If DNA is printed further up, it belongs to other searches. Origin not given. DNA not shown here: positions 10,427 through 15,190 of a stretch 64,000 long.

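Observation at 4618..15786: Eight co-oriented copies of an 18-nt motif define a candidate private regulon for a stress/signalling island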

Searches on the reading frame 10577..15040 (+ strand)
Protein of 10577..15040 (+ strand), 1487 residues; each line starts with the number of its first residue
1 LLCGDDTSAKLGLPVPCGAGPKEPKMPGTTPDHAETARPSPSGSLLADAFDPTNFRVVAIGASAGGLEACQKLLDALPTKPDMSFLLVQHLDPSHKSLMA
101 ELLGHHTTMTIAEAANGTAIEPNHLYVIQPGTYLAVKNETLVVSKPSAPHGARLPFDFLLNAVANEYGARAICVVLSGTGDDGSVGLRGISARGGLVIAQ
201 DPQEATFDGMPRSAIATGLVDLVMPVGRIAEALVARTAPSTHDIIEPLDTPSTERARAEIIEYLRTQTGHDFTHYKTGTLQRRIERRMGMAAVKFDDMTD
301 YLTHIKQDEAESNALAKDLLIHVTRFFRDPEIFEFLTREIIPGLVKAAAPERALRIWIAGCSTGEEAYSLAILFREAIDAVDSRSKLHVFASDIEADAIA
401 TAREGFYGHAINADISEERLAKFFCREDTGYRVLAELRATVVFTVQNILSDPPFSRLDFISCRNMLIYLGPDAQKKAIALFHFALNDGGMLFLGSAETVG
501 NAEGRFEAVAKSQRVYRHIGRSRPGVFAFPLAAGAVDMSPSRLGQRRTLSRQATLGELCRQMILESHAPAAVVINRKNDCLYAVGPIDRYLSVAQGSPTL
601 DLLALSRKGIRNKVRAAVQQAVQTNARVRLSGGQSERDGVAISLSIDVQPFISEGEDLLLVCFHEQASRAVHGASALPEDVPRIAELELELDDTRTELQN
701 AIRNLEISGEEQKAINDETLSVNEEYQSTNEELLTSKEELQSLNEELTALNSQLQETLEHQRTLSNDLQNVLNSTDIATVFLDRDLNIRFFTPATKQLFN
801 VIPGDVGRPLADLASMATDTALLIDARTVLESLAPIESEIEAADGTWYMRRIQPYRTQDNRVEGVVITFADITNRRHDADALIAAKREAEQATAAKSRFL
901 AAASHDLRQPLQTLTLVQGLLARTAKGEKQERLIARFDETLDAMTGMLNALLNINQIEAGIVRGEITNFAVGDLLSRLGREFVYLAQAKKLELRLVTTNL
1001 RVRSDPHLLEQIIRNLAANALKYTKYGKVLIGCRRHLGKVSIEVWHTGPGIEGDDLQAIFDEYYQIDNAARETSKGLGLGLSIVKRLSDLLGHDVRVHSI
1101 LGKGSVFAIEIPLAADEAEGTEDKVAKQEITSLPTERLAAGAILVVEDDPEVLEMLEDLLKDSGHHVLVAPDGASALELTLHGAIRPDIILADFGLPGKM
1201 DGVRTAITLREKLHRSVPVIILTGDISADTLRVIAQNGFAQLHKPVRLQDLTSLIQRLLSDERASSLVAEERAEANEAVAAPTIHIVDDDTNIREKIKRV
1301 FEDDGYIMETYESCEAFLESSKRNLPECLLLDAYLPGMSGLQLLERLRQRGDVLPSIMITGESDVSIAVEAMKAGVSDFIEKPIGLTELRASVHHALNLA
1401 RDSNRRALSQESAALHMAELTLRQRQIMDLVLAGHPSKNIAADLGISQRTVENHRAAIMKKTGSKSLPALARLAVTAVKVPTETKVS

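Call 5: search_protein_families(library=pfam, proteins=[window:10577-15040:+], max_evalue=0.01)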
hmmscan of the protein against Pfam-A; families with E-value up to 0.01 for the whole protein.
window:10577-15040:+ (1487 aa): 12 families
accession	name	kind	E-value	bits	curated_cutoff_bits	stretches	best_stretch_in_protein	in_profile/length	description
PF01339.22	CheB_methylest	-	5.6e-55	186.2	24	1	58-233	1-174/174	CheB methylesterase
PF01739.24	CheR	-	6.8e-50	169.7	27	1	323-511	2-191/195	CheR methyltransferase, SAM binding domain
PF00072.30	Response_reg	-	5.3e-46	155.8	30.2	2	1284-1393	1-110/111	Response regulator receiver domain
PF13596.12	PAS_10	-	6.5e-29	101.1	22.1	1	768-873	1-106/106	PAS domain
PF02518.31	HATPase_c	-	8.2e-23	81.4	26.4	1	1005-1114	2-110/111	Histidine kinase-, DNA gyrase B-, and HSP90-like ATPase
PF00196.25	GerE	-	1.3e-14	54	23.5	1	1419-1474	2-57/57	Bacterial regulatory proteins, luxR family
PF03705.20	CheR_N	-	2.9e-12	46.5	27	1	259-309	5-53/53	CheR methyltransferase, all-alpha domain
PF00512.31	HisKA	-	9.6e-09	35.6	26.9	1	895-960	1-66/66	His Kinase A (phospho-acceptor) domain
PF08448.16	PAS_4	-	1.8e-07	31.8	23.1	1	773-876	2-109/110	PAS fold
PF08281.18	Sigma70_r4_2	-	1.4e-06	28.3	25.7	1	1417-1461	8-53/54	Sigma-70, region 4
PF21714.3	KaiA_N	-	0.00018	22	27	1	1284-1430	3-109/125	Circadian clock protein KaiA, N-terminal domain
PF13384.12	HTH_23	-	0.00076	19.7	24.6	1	1423-1458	6-41/50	Homeodomain-like domain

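Call 26: search_dna_similar(query=window:10577-15040:+, collection=plasmids, mode=protein, max_rows=30, max_evalue=1e-50)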
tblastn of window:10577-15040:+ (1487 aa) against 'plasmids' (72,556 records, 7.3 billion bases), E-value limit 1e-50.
Records with a match: 335; places in all: 452; records where one place covers at least 80% of the query: 30.
Best place of each record, by identity: <60% 335.
By first word of the organism name: Sinorhizobium 76; Rhizobium 53; Azospirillum 51; Paraburkholderia 16; Caballeronia 13; Ensifer 9; Methylocystis 7; Novosphingobium 6; Methylobacterium 6; Skermanella 6; and 46 more.
By predicted mobility (MOB-suite, as given by PLSDB): non-mobilizable 176; mobilizable 88; conjugative 71.
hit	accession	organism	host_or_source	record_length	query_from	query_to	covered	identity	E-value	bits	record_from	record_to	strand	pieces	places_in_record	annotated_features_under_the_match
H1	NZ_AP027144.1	Methylocystis iwaonis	-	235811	17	1477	98%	58.2%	0e+0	1574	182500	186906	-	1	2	chemotaxis protein CheB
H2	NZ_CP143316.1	Methylocystis iwaonis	cell culture,rice rhizosphere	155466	17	1477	98%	58.1%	0e+0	1573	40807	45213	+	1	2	chemotaxis protein CheB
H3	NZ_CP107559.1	Methylocystis sp. MJC1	whole organism,Alpine Peat Bogs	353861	17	1475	98%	57.9%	0e+0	1586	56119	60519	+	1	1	chemotaxis protein CheB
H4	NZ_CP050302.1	Phyllobacterium sp. 628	Oxytropis pumilio,cell culture,root ...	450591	30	1477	97%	58.1%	0e+0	1553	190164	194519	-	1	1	chemotaxis protein CheB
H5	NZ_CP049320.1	Caballeronia sp. SBC2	whole organism,soil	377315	25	1477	98%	54.6%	0e+0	1504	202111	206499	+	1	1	chemotaxis protein CheB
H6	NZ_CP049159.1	Caballeronia sp. SBC1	whole organism,soil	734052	25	1477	98%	54.6%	0e+0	1496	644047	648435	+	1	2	chemotaxis protein CheB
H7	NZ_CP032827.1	Sphingomonas paeninsulae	whole organism,soil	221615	53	1477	96%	54.4%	0e+0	1397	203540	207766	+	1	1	CheR family methyltransferase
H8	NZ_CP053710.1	Lichenicola cladoniae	Cladonia borealis,cell culture,lichen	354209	33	1475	97%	52.2%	0e+0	1367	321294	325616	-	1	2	chemotaxis protein CheB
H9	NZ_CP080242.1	Polymorphobacter sp. PAMC 29334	Megaspora,lichen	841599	57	1477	96%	52.8%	0e+0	1310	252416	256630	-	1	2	chemotaxis protein CheB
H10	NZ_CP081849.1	Polymorphobacter megasporae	Megaspora,lichen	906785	57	1477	96%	52.8%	0e+0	1310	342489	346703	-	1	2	chemotaxis protein CheB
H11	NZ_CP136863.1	Methylocapsa polymorpha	Shagnum peat sample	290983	49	1477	96%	52.2%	0e+0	1340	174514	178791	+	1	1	CheR family methyltransferase | chemotaxis protein CheB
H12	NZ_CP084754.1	Roseateles sp. XES5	Xenopus laevis,bacterial culture,swab ...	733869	57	1477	96%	51.7%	0e+0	1325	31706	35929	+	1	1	chemotaxis protein CheB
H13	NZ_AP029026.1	Asticcacaulis sp. DW145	-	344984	52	1468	95%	50.3%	0e+0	1300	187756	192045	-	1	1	chemotaxis protein CheB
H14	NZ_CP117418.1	Novosphingobium humi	Single cell,Soil from military shooting ...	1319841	57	1477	96%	49.9%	0e+0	1253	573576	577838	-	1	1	none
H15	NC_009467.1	Acidiphilium cryptum JF-5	-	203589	52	1475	96%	49.3%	0e+0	1274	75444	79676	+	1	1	chemotaxis protein CheB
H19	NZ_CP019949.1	Methylocystis bryophila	-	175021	22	1261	83%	46.1%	0e+0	1015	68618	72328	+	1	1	chemotaxis protein CheB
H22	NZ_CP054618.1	Azospirillum oryzae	cell culture,soil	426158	57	1262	81%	41.2%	0e+0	899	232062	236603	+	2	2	chemotaxis protein CheB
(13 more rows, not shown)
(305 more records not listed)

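Call 27: get_annotated_region(hit=H4, flank=15000)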
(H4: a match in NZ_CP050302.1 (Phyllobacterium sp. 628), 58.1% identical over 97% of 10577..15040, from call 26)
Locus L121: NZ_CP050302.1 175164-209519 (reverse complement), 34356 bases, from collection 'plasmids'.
description: Phyllobacterium sp. 628 plasmid p_2, complete sequence
organism: Phyllobacterium sp. 628 (NCBI taxid 2718938)
taxonomy: Bacteria; Pseudomonadota; Alphaproteobacteria; Hyphomicrobiales; Phyllobacteriaceae; Phyllobacterium; Phyllobacterium sp. 628
host: -; source: Oxytropis pumilio,cell culture,root nodule; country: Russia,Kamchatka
typing (MOB-suite, as given by PLSDB): non-mobilizable
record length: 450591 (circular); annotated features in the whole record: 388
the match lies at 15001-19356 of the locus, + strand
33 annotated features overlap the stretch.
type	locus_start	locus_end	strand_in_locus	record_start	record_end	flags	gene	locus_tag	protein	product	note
CDS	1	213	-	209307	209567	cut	-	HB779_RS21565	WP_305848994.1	metal-sensing transcriptional repressor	-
CDS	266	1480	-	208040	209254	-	arsK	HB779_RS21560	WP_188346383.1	arsenite efflux MFS transporter ArsK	GO:0055085 - transmembrane transport [Evidence IEA]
CDS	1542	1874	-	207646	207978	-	-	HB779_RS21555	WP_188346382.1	metalloregulator ArsR/SmtB family transcription factor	GO:0006355 - regulation of DNA-templated transcription [Evidence IEA]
CDS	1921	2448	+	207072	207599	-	-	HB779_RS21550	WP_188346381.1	DUF6428 family protein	-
CDS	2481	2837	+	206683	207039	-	-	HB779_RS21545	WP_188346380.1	metalloregulator ArsR/SmtB family transcription factor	GO:0006355 - regulation of DNA-templated transcription [Evidence IEA]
CDS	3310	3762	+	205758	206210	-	arsN2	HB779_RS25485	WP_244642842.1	arsenic resistance N-acetyltransferase ArsN2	-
CDS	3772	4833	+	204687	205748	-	arsB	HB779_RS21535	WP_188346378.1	ACR3 family arsenite efflux transporter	-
CDS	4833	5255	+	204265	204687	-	arsC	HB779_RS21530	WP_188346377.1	arsenate reductase (glutaredoxin)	-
CDS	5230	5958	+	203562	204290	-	arsH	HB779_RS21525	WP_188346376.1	arsenical resistance protein ArsH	-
CDS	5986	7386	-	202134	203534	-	-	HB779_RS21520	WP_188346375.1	ISKra4 family transposase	-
CDS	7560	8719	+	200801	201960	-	-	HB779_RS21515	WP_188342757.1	IS3 family transposase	-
CDS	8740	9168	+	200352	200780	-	-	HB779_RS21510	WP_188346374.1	hypothetical protein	-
CDS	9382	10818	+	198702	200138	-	-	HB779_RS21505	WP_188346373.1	hypothetical protein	-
CDS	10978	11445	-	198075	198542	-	-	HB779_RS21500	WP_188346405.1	GNAT family N-acetyltransferase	-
CDS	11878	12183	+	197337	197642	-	-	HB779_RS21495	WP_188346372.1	antibiotic biosynthesis monooxygenase family protein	-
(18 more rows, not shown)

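Call 28: get_annotated_region(hit=H15, flank=15000)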
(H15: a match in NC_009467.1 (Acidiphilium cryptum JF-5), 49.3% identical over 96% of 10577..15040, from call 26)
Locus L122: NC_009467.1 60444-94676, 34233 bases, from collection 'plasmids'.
description: Acidiphilium cryptum JF-5 plasmid pACRY01, complete sequence
organism: Acidiphilium cryptum JF-5 (NCBI taxid 349163)
taxonomy: Bacteria; Pseudomonadota; Alphaproteobacteria; Rhodospirillales; Acetobacteraceae; Acidiphilium; Acidiphilium cryptum; Acidiphilium cryptum JF-5
host: -; source: -; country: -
typing (MOB-suite, as given by PLSDB): mobilizable; replicon rep_cluster_521; relaxase MOBF
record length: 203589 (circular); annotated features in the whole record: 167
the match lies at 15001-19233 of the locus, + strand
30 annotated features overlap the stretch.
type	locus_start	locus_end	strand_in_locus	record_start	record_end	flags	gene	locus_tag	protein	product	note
CDS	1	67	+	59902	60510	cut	-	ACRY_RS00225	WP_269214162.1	transposase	-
CDS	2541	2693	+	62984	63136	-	-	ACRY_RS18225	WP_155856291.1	entericidin A/B family lipoprotein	GO:0009636 - response to toxic substance [Evidence IEA]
CDS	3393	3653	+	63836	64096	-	-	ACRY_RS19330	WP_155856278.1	hypothetical protein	-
CDS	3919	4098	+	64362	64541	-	-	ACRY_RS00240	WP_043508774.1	hypothetical protein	-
CDS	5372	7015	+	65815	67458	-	-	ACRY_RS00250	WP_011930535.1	IS1634 family transposase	-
CDS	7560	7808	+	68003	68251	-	-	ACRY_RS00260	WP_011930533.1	transposase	-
CDS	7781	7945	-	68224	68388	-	-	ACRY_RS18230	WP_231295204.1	transposase domain-containing protein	-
CDS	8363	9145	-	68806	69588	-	istB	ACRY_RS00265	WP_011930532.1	IS21-like element helper ATPase IstB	-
CDS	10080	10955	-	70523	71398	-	istB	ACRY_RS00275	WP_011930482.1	IS21-like element helper ATPase IstB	-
CDS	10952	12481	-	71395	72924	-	istA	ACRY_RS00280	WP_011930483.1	IS21 family transposase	-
CDS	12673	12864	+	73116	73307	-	-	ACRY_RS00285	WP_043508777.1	hypothetical protein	-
CDS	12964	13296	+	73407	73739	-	-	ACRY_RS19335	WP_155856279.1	hypothetical protein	-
CDS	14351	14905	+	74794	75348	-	-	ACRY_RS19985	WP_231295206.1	ISAs1 family transposase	-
CDS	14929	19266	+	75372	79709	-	-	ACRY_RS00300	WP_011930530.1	chemotaxis protein CheB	GO:0006935 - chemotaxis [Evidence IEA]; GO:0000160 - phosphorelay signal transduction system [Evidence IEA]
CDS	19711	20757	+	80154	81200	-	-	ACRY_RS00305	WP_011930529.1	IS110 family transposase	-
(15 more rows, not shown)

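Call 34: get_annotated_region(hit=H5, flank=20000)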
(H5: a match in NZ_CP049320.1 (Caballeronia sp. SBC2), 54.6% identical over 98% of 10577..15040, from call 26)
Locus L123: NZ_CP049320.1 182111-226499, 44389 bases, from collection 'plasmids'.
description: Caballeronia sp. SBC2 plasmid pSBC2-4, complete sequence
organism: Caballeronia sp. SBC2 (NCBI taxid 2705547)
taxonomy: Bacteria; Pseudomonadota; Betaproteobacteria; Burkholderiales; Burkholderiaceae; Caballeronia; Caballeronia sp. SBC2
host: -; source: whole organism,soil; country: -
typing (MOB-suite, as given by PLSDB): mobilizable; relaxase MOBP
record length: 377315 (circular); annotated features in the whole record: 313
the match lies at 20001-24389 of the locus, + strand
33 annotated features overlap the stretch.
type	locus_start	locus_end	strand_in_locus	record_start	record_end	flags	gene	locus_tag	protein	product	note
CDS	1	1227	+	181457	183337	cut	-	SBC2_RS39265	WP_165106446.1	integrase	-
CDS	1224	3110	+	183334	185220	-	-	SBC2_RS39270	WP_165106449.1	integrase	-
CDS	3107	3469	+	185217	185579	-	-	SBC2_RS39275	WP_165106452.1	hypothetical protein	-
CDS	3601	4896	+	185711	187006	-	-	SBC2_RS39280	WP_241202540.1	IS91 family transposase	-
CDS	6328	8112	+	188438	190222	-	-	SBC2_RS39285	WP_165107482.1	chloride channel protein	GO:0006821 - chloride transport [Evidence IEA]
CDS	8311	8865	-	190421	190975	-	-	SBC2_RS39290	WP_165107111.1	general stress protein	-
CDS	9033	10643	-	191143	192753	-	-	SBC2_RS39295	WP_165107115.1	oleate hydratase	GO:0006631 - fatty acid metabolic process [Evidence IEA]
CDS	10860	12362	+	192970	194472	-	-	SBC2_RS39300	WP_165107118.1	basic amino acid/polyamine antiporter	GO:0015837 - amine transport [Evidence IEA]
CDS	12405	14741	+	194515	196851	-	speC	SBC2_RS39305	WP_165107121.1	ornithine decarboxylase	-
CDS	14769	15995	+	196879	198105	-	-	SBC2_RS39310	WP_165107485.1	arginine deiminase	GO:0019547 - arginine catabolic process to ornithine [Evidence IEA]; GO:0019546 - arginine deiminase pathway [Evidence ...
CDS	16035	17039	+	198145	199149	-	-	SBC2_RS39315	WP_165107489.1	ornithine carbamoyltransferase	GO:0006520 - amino acid metabolic process [Evidence IEA]; GO:0006591 - ornithine metabolic process [Evidence IEA]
CDS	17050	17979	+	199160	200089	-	-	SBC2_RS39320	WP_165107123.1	carbamate kinase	-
CDS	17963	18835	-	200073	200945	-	-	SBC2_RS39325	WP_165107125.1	slipin family protein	-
CDS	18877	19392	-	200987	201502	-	-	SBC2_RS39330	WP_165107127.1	universal stress protein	-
CDS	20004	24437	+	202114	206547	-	-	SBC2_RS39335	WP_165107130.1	chemotaxis protein CheB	-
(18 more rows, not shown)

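Call 35: get_annotated_region(hit=H12, flank=20000)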
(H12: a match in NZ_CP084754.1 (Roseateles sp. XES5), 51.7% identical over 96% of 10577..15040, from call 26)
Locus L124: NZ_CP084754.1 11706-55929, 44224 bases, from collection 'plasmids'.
description: UNVERIFIED_ORG: Roseateles sp. XES5 plasmid unnamed2, complete sequence
organism: Roseateles sp. XES5 (NCBI taxid 2877940)
taxonomy: Bacteria; Pseudomonadota; Betaproteobacteria; Burkholderiales; Sphaerotilaceae; Roseateles; Roseateles sp. XES5
host: -; source: Xenopus laevis,bacterial culture,swab of adult female 2 skin; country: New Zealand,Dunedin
typing (MOB-suite, as given by PLSDB): non-mobilizable
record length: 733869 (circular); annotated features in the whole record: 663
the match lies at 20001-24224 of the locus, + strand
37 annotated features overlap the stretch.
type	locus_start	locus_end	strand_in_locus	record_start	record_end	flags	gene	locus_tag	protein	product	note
CDS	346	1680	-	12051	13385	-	-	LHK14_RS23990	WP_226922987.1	DUF4038 domain-containing protein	-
CDS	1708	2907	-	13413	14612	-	-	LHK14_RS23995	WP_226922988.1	glycosyltransferase family 4 protein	-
CDS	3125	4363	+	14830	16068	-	-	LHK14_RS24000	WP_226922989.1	polysaccharide pyruvyl transferase family protein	-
CDS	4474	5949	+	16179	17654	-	-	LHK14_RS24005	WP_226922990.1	oligosaccharide flippase family protein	-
CDS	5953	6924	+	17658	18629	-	-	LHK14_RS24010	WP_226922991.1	glycosyltransferase family 2 protein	-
CDS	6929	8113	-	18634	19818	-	-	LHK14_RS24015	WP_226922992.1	polysaccharide biosynthesis/export family protein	-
CDS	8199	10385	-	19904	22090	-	-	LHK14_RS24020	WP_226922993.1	polysaccharide biosynthesis tyrosine autokinase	-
CDS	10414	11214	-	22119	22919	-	-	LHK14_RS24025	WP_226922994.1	response regulator transcription factor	GO:0000160 - phosphorelay signal transduction system [Evidence IEA]; GO:0006355 - regulation of DNA-templated ...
CDS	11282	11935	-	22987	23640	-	-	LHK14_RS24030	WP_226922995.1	PIG-L deacetylase family protein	-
CDS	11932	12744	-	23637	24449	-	-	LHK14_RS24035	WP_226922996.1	sugar phosphate nucleotidyltransferase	GO:0009058 - biosynthetic process [Evidence IEA]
CDS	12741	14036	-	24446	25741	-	-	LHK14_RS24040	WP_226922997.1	class I SAM-dependent methyltransferase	-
CDS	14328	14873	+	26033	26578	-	rfbC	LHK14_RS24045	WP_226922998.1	dTDP-4-dehydrorhamnose 3,5-epimerase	GO:0019305 - dTDP-rhamnose biosynthetic process [Evidence IEA]; GO:0009243 - O antigen biosynthetic process [Evidence ...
CDS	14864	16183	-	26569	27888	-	-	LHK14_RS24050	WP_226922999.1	DUF4910 domain-containing protein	-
CDS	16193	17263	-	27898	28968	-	-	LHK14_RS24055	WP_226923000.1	SDR family oxidoreductase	-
CDS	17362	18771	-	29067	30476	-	-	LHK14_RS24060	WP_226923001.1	glutamate-1-semialdehyde 2,1-aminomutase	-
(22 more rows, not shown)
